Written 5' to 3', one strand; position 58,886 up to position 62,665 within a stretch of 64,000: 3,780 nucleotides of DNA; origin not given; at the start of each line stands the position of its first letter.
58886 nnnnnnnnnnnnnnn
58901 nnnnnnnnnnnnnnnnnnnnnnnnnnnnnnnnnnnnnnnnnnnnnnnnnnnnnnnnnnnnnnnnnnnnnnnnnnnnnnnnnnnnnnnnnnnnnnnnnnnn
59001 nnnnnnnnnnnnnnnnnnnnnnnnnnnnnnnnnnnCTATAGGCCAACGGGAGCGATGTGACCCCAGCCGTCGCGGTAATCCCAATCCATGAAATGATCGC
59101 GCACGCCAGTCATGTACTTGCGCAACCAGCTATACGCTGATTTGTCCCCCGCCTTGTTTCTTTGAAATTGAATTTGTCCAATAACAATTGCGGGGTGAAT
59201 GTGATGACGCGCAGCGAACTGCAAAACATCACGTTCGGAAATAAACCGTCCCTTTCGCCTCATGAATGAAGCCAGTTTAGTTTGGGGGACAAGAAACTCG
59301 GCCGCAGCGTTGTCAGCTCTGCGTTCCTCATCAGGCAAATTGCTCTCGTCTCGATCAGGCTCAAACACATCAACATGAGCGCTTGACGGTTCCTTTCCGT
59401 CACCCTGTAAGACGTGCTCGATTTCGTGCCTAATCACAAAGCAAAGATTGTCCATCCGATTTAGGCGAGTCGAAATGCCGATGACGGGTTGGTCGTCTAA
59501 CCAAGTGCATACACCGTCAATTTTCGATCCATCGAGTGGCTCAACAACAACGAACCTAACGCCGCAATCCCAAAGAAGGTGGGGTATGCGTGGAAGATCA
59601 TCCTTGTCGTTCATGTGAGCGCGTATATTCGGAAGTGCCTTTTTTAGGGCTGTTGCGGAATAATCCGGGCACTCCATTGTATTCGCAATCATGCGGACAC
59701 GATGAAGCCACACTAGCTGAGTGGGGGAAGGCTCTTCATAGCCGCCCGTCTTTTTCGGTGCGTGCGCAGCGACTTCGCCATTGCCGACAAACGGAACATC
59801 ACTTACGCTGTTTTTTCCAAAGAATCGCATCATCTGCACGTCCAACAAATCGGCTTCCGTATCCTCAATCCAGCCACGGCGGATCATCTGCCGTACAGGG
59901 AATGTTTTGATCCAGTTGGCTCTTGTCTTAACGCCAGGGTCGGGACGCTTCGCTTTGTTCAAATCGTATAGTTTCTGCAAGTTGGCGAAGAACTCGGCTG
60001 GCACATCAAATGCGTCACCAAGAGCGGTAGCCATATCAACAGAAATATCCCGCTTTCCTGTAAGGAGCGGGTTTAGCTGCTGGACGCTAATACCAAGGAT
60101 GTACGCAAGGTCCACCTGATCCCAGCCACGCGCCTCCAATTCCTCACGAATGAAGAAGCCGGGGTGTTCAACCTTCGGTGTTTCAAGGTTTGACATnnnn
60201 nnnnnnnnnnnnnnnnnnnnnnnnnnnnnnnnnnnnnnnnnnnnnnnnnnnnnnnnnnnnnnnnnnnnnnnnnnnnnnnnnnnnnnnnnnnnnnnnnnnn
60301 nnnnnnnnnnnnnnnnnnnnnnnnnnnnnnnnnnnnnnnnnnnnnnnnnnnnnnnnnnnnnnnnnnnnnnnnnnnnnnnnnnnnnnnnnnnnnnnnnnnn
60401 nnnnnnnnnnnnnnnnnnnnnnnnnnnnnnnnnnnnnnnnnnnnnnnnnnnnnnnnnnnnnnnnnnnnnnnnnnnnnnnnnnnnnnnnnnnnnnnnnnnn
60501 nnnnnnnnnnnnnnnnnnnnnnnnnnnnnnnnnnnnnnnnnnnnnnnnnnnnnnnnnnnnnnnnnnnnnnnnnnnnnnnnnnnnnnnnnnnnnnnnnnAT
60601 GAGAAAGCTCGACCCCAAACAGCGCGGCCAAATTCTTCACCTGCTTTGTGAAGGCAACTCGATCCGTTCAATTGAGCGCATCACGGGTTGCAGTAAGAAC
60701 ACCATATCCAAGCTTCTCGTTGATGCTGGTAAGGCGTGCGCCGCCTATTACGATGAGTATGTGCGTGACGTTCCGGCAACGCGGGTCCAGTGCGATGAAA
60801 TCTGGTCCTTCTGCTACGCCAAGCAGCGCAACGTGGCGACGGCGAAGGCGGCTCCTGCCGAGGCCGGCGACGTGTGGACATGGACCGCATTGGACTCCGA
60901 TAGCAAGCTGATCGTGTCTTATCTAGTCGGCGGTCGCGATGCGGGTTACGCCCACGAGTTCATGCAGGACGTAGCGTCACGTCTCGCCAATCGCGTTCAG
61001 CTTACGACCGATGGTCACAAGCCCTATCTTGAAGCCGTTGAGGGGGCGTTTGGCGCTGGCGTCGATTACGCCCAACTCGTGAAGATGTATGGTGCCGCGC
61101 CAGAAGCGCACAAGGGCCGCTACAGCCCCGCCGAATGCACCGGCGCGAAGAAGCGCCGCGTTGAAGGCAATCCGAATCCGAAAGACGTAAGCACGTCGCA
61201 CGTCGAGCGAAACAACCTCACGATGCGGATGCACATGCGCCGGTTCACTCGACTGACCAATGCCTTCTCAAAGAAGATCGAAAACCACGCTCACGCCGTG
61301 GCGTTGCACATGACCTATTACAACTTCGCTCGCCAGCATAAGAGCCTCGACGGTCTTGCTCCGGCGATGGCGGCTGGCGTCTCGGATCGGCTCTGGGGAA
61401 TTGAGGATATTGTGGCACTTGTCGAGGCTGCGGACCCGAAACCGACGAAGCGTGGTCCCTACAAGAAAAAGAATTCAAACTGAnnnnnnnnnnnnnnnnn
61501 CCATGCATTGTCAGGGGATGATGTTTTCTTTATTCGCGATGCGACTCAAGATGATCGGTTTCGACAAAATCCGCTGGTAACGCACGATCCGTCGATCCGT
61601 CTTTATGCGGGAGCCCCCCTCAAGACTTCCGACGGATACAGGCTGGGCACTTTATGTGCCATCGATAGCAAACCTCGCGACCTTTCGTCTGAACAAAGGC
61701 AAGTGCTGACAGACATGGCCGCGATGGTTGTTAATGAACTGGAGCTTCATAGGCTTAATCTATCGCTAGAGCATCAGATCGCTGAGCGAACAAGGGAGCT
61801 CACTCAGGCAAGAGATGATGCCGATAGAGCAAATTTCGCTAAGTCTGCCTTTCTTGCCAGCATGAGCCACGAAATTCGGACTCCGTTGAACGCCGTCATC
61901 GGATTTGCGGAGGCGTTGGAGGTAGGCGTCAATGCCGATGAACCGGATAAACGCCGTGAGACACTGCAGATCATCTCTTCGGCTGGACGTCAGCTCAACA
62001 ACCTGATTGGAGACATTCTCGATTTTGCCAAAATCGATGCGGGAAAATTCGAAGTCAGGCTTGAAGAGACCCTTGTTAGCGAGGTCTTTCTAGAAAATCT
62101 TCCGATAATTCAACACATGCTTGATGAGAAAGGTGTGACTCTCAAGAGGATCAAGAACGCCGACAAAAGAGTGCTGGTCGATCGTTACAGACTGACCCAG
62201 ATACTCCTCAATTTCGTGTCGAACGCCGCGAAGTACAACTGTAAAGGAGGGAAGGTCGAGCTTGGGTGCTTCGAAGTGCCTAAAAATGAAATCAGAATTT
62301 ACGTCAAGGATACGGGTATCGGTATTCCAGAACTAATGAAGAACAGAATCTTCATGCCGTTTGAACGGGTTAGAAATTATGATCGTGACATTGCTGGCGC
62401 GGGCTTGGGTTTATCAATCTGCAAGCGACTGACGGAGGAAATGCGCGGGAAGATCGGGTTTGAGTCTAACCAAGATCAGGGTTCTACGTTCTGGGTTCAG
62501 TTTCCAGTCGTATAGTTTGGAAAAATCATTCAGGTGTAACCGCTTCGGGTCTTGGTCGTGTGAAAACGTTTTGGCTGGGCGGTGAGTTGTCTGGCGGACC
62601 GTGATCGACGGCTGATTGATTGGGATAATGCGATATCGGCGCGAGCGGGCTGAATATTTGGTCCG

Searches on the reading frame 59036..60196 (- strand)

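Call 84: search_protein_families(library=pfam, proteins=[window:59036-60196:-], max_evalue=0.00001)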
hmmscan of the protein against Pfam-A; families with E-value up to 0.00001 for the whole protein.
window:59036-60196:- (386 aa): 2 families
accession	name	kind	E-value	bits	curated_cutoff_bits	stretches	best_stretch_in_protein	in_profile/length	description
PF06114.19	Peptidase_M78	-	2.8e-08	34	22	1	216-332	8-112/123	IrrE N-terminal-like domain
PF01381.28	HTH_3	-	1.2e-07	32.1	23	1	16-70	1-55/55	Helix-turn-helix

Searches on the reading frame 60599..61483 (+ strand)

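Call 84: search_protein_families(library=pfam, proteins=[window:60599-61483:+], max_evalue=0.00001)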
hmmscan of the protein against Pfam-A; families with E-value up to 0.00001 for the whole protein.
window:60599-61483:+ (294 aa): 1 family
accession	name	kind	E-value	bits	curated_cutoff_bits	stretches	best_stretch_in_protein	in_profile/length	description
PF03400.19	DDE_Tnp_IS1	-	2e-08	35.1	24.1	0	198-238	85-125/131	IS1 transposase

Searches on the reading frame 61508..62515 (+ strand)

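Call 84: search_protein_families(library=pfam, proteins=[window:61508-62515:+], max_evalue=0.00001)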
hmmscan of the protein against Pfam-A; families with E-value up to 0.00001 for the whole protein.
window:61508-62515:+ (335 aa): 2 families
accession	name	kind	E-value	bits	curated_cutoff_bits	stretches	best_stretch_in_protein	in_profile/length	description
PF02518.31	HATPase_c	-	1.1e-26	93.8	26.4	1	225-334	2-109/111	Histidine kinase-, DNA gyrase B-, and HSP90-like ATPase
PF00512.31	HisKA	-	3.5e-21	75.4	26.9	1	111-179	1-66/66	His Kinase A (phospho-acceptor) domain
